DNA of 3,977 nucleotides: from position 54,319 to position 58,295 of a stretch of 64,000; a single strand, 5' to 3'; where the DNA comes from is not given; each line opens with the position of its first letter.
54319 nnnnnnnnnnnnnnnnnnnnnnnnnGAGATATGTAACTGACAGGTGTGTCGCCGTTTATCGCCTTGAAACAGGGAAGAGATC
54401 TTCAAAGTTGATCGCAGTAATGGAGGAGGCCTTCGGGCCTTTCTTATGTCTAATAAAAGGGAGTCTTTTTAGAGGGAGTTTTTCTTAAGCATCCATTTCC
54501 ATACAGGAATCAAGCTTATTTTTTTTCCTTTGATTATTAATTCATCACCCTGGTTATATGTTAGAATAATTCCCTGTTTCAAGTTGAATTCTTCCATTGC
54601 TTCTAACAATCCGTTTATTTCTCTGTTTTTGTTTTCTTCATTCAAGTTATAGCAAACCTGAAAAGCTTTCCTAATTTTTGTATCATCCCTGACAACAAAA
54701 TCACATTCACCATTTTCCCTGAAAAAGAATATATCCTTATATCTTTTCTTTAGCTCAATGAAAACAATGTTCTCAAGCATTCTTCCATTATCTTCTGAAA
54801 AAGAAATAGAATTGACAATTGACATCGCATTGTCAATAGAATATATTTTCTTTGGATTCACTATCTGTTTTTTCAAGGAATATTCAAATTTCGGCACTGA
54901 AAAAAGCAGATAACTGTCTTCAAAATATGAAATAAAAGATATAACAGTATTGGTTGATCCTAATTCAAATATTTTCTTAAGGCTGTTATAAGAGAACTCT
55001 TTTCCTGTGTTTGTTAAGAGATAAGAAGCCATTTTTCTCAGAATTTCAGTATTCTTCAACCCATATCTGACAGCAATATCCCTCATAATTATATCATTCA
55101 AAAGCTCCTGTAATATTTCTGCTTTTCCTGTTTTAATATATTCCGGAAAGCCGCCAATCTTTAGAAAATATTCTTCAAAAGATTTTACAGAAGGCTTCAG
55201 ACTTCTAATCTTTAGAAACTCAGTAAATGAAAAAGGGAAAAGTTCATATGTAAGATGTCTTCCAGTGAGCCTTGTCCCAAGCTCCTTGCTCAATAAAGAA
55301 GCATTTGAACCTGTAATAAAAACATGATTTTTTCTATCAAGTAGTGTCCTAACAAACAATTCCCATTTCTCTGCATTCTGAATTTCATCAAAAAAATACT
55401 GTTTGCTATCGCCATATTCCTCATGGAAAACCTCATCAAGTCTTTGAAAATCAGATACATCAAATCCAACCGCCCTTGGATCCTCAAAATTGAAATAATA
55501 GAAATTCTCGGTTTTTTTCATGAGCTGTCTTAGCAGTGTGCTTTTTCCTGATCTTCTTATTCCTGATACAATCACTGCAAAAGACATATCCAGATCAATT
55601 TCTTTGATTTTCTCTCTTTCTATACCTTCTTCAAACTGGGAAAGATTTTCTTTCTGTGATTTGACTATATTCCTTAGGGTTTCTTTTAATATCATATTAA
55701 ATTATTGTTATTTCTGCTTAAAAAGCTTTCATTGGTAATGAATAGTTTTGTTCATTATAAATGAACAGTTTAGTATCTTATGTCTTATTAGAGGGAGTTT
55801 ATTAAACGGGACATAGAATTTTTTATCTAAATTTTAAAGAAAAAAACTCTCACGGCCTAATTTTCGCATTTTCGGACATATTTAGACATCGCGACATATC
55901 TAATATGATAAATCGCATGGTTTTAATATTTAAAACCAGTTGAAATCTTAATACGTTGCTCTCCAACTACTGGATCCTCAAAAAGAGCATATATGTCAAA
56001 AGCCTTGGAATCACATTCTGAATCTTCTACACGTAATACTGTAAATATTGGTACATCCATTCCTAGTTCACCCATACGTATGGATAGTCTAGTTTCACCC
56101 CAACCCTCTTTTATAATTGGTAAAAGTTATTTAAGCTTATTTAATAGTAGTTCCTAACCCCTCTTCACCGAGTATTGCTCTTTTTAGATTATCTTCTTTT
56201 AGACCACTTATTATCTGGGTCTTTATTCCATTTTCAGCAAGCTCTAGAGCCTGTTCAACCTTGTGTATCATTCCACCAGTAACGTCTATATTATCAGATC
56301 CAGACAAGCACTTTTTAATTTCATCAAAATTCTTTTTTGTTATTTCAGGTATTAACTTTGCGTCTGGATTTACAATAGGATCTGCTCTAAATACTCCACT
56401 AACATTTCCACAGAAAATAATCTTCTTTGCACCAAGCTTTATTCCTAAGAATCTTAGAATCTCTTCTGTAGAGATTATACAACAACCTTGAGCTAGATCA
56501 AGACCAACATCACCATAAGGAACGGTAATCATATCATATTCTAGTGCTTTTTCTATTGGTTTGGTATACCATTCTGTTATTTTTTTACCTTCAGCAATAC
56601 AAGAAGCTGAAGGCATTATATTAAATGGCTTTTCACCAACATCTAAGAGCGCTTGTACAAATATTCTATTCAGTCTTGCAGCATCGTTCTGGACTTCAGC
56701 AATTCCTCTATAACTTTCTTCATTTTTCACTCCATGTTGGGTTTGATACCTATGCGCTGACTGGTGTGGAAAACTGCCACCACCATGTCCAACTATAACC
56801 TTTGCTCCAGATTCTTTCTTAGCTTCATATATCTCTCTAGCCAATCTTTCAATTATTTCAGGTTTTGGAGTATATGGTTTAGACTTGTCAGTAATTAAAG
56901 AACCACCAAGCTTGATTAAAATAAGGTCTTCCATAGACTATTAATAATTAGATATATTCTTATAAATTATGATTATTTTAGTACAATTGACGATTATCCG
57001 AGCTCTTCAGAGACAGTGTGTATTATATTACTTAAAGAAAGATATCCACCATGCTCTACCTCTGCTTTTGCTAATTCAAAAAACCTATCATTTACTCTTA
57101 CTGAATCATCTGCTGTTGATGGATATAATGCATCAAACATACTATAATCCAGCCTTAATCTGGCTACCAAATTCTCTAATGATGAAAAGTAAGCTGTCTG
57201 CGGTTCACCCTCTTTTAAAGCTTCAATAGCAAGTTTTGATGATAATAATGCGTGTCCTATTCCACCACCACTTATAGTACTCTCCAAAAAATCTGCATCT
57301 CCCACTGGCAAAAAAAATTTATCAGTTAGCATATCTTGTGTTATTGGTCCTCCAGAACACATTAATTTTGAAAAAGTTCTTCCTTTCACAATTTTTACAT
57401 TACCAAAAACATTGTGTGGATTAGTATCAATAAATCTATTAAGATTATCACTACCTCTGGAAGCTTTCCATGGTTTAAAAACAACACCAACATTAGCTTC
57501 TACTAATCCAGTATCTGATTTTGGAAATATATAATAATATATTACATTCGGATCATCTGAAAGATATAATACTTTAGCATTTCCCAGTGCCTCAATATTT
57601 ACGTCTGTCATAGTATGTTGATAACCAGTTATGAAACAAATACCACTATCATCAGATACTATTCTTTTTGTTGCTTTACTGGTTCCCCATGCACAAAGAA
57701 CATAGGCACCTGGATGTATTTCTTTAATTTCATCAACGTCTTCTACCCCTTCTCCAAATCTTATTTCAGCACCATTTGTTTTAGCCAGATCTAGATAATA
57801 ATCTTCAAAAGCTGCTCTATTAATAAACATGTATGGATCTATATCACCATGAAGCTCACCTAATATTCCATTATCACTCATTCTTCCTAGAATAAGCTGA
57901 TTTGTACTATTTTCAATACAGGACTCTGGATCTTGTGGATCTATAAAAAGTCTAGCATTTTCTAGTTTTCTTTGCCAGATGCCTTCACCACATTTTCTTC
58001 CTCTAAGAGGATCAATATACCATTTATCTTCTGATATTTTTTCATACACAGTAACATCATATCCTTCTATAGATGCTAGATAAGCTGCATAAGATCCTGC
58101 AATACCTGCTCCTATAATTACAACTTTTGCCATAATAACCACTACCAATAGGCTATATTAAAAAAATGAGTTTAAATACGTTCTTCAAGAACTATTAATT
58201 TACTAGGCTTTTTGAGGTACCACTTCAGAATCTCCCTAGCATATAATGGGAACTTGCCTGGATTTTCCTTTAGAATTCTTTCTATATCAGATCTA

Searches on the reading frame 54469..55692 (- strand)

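Call 16: search_protein_families(library=pfam, proteins=[window:54469-55692:-], max_evalue=0.001)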
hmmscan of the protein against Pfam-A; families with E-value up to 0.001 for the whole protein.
window:54469-55692:- (407 aa): 4 families
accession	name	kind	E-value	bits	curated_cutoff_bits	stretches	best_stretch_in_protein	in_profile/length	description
PF13173.12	AAA_14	-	5.2e-37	127.2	27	1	39-160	4-129/129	AAA domain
PF13635.12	DUF4143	-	4.7e-20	72.4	28.1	1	204-348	2-159/160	Domain of unknown function (DUF4143)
PF01637.24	ATPase_2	-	8.7e-06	26.1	33.2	0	36-92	19-81/225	ATPase domain predominantly from Archaea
PF13238.12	AAA_18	-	8e-05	23.5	29.4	0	40-83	1-32/128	AAA domain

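Call 61: search_protein_families(library=ncbifam, proteins=[window:54469-55692:-], max_evalue=0.001)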
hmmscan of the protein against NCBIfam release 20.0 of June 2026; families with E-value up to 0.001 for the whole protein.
window:54469-55692:- (407 aa): 0 families

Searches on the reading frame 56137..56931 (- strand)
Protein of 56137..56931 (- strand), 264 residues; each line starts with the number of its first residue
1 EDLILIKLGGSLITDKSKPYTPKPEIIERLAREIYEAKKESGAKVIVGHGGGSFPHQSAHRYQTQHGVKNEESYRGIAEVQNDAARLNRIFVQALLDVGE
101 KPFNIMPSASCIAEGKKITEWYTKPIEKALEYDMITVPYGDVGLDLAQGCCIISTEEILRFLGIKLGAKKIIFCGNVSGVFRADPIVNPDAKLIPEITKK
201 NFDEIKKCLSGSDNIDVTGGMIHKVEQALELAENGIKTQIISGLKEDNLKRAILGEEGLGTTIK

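Call 92: search_protein_families(library=pfam, proteins=[window:56137-56931:-], max_evalue=0.001)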
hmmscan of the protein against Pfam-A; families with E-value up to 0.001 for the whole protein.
window:56137-56931:- (264 aa): 1 family
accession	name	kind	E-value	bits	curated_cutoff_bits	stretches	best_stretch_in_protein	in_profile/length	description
PF00696.33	AA_kinase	-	1.6e-40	139.7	24.9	1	3-242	2-234/234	Amino acid kinase family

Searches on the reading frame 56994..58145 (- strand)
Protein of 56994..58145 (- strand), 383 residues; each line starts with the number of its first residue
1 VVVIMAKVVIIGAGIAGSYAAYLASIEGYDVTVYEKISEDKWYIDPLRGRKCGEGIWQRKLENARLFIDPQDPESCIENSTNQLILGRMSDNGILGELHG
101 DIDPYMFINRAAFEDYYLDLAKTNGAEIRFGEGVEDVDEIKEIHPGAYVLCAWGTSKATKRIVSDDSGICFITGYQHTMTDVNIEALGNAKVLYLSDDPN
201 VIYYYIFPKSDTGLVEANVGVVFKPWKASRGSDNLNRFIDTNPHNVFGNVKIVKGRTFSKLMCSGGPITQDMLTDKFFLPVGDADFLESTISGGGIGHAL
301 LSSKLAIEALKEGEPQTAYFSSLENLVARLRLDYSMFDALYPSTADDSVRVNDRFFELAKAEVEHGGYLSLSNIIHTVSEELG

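Call 16: search_protein_families(library=pfam, proteins=[window:56994-58145:-], max_evalue=0.001)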
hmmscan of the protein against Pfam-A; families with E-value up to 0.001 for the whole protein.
window:56994-58145:- (383 aa): 5 families
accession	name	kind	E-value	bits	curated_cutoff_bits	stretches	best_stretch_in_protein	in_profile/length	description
PF01266.30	DAO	-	8.9e-09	35.8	27.9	1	7-36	1-30/353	FAD dependent oxidoreductase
PF13450.12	NAD_binding_8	-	1.9e-06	28.5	21.9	1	10-36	1-27/68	NAD(P)-binding Rossmann-like domain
PF01262.27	AlaDh_PNT_C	-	2.9e-05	24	23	1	4-49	27-72/214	Alanine dehydrogenase/PNT, C-terminal domain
PF07992.20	Pyr_redox_2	-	0.00083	19.3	26.1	0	7-38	2-31/291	Pyridine nucleotide-disulphide oxidoreductase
PF00890.30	FAD_binding_2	-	0.00087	19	20.4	0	8-38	2-32/414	FAD binding domain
